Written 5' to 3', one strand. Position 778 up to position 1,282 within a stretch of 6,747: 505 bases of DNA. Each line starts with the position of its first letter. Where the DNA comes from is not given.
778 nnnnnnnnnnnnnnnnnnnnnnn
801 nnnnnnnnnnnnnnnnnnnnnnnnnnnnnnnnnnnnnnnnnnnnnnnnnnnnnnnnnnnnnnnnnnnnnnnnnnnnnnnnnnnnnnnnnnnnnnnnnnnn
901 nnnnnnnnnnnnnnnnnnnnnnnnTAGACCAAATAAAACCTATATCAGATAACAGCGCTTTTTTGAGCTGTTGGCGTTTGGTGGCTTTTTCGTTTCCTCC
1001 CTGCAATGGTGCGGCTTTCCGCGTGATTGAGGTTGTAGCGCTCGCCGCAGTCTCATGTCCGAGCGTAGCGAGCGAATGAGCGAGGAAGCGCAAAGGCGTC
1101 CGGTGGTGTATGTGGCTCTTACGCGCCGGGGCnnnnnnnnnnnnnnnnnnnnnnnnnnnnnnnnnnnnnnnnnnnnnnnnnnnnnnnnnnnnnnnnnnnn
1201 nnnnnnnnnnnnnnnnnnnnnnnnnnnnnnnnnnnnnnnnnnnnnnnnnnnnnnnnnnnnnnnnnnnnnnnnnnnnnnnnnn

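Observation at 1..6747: Window appears to be an entire ColE2-type colicin plasmid linearised at the rep ATG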

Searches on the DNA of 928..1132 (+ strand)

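Call 50: search_dna_similar(query=window:928-1132:+, collection=plasmids, mode=distant, rows=spread, max_rows=30)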
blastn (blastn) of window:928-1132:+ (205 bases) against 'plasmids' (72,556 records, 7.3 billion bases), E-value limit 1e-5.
The search stops at 5000 records and this limit was reached: more records match than are counted here, and every count below describes the 5000 best-scoring records only.
Records with a match: at least 5000; places in all: 5240; records where one place covers at least 80% of the query: 95.
Best place of each record, by identity: >=99% 6; 90-95% 83; 80-90% 4144; 60-80% 767.
By first word of the organism name: Klebsiella 2087; Escherichia 1939; Salmonella 372; Enterobacter 205; Shigella 186; Citrobacter 91; Serratia 47; Raoultella 23; uncultured 8; Pantoea 6; and 20 more.
By predicted mobility (MOB-suite, as given by PLSDB): mobilizable 3774; conjugative 662; non-mobilizable 564.
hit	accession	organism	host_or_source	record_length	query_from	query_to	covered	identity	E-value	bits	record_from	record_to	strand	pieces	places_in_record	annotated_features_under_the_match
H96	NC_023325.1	Escherichia coli ACN001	-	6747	1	205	100%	100.0%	3e-100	370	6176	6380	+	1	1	none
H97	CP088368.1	Escherichia coli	Homo sapiens,blood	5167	1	162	79%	80.5%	9e-37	159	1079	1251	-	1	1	none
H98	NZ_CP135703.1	Escherichia coli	-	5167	1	162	79%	80.5%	9e-37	159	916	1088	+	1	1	none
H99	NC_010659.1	Shigella boydii CDC 3083-94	-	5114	12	162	74%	79.8%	6e-33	148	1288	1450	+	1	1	none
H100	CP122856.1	Escherichia coli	Sus scrofa,feces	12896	97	197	49%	74.3%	1e-8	66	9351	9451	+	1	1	none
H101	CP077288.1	Escherichia coli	Seth Lab strain,Seth Lab Isolate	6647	108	197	44%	77.8%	1e-10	73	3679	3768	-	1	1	none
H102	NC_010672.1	Shigella boydii CDC 3083-94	-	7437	109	197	43%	77.5%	3e-10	72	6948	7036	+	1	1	none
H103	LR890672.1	Klebsiella pneumoniae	Homo sapiens,urine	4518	95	167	36%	86.3%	6e-14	84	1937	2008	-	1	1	record has no annotation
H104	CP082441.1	Salmonella enterica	animal-cattle-beef cow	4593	97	166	34%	80.0%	5e-8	64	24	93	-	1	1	none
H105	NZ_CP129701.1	Klebsiella pneumoniae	Homo sapiens,whole organism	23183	102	166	32%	83.3%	1e-8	67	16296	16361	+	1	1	none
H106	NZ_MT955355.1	Escherichia coli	-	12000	108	171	31%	82.8%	1e-8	67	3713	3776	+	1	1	none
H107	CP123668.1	Salmonella enterica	animal-swine-market swine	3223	101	163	31%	82.8%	2e-7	64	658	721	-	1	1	none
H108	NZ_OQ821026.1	Escherichia coli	-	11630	105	162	28%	88.1%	3e-10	73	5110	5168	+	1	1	none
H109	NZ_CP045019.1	Klebsiella pneumoniae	Homo sapiens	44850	110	169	29%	83.9%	2e-7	63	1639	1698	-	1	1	none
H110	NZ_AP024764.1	Klebsiella pneumoniae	Homo sapiens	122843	110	169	29%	83.9%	2e-7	63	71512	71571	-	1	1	none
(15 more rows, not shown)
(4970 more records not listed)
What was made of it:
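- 1035..1124 (.): Primosome-assembly-site-like (ssi) block shared with ColE1-type plasmids. More than 5000 plasmid records match this block (call 50).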
